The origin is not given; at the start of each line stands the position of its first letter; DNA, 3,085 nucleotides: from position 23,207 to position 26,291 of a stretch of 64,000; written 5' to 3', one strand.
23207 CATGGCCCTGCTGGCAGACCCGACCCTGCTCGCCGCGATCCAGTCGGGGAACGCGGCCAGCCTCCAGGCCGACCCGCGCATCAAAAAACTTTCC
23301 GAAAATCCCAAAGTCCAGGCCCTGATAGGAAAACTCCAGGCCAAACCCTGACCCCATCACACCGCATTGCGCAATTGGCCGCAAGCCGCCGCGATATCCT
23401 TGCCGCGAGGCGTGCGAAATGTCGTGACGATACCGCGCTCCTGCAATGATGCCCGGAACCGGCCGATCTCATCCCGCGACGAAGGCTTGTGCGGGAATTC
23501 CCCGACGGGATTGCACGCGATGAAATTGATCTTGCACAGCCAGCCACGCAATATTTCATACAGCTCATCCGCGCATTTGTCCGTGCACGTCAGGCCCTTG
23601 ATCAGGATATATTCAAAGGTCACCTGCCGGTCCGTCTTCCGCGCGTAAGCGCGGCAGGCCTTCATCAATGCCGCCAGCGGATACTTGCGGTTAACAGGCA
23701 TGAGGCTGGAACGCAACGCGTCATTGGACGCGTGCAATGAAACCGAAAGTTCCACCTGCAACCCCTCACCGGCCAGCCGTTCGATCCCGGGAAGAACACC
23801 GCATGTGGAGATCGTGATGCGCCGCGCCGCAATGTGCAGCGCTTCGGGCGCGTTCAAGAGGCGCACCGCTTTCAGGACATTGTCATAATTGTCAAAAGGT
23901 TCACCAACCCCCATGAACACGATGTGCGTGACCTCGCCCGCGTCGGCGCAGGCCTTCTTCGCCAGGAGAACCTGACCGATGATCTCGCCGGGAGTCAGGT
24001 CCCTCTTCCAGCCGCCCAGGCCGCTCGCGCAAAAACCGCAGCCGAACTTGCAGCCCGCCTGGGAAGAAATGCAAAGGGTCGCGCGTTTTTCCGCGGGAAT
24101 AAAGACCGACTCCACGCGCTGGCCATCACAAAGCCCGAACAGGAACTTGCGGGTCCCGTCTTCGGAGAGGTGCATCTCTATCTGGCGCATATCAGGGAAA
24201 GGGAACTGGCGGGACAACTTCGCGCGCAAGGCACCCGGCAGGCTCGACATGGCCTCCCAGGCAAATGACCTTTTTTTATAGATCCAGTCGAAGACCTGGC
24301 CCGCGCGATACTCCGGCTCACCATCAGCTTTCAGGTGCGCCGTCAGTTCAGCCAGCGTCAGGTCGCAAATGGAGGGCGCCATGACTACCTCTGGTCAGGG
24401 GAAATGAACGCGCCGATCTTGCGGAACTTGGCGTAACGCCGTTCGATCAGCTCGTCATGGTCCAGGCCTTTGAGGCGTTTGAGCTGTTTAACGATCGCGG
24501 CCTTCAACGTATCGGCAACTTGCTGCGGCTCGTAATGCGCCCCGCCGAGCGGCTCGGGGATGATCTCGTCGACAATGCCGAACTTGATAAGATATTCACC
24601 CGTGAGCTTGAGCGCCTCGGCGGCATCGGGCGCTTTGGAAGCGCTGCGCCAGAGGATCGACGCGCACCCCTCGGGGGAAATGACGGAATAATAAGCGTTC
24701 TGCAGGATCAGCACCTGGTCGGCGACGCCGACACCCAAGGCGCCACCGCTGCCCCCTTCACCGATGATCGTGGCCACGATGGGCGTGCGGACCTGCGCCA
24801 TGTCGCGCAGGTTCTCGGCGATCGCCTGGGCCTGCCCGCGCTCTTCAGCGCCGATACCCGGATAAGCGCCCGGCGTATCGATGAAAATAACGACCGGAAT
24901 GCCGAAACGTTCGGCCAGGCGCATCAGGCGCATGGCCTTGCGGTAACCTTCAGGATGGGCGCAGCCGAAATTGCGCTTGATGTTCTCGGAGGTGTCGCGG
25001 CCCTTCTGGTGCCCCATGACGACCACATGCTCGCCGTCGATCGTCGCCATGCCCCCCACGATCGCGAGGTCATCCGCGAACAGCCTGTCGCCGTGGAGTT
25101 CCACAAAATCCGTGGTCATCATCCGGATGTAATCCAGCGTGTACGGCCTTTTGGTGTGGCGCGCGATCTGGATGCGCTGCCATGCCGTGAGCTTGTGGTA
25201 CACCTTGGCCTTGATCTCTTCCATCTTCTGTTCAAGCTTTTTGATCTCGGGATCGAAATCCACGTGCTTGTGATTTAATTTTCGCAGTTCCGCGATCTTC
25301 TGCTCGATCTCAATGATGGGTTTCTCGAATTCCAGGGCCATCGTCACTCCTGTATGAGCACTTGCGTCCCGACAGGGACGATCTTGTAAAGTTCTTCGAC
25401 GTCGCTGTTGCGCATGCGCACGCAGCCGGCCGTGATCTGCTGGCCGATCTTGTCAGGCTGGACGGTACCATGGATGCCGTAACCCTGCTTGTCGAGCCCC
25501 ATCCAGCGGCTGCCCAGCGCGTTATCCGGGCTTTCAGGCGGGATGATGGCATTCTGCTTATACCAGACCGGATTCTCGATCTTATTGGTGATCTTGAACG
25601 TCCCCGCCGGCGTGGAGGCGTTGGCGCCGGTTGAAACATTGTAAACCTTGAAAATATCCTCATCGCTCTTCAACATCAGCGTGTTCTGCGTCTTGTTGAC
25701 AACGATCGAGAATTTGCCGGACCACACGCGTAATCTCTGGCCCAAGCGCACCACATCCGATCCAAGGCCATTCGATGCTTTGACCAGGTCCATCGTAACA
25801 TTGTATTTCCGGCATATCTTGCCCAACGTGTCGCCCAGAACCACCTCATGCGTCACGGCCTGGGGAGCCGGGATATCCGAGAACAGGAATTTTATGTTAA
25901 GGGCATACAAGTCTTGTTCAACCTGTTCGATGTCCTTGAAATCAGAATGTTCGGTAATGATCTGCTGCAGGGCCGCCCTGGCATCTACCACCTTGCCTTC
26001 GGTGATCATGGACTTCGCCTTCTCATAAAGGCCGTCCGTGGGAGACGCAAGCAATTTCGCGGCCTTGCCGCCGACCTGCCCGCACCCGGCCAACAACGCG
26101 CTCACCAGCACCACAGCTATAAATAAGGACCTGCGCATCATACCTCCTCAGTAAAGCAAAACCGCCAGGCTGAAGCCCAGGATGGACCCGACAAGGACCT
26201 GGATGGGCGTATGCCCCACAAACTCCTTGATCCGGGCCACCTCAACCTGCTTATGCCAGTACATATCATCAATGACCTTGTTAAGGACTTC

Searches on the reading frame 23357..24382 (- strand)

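Call 56: search_protein_families(library=pfam, proteins=[window:23357-24382:-], max_evalue=0.0001)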
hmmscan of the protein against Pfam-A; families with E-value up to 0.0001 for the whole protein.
window:23357-24382:- (341 aa): 2 families
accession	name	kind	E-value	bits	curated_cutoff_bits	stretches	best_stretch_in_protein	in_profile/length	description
PF04055.27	Radical_SAM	-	5.1e-17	63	29.5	1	106-265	2-155/166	Radical SAM superfamily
PF21016.3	RlmN_N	-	4.5e-11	42.8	24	1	5-59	3-57/60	Ribosomal RNA large subunit methyltransferase N-terminal domain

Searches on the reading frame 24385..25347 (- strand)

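Call 56: search_protein_families(library=pfam, proteins=[window:24385-25347:-], max_evalue=0.0001)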
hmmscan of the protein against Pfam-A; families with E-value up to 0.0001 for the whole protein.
window:24385-25347:- (320 aa): 2 families
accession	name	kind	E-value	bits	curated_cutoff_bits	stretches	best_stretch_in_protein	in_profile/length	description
PF03255.19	ACCA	-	6.5e-148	492.4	23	1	5-312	2-310/310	Acetyl co-enzyme A carboxylase carboxyltransferase-like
PF01039.27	Carboxyl_trans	-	8.8e-21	74.5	22.3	1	55-241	239-425/493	Carboxyl transferase domain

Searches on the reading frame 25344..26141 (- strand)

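Call 56: search_protein_families(library=pfam, proteins=[window:25344-26141:-], max_evalue=0.0001)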
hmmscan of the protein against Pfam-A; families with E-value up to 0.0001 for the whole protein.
window:25344-26141:- (265 aa): 2 families
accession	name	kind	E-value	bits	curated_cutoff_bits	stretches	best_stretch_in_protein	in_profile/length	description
PF03734.19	YkuD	-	3.8e-26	92.8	23.4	1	145-263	3-146/146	L,D-transpeptidase catalytic domain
PF01476.26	LysM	-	6.9e-10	39.2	20.9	1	98-140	1-43/43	LysM domain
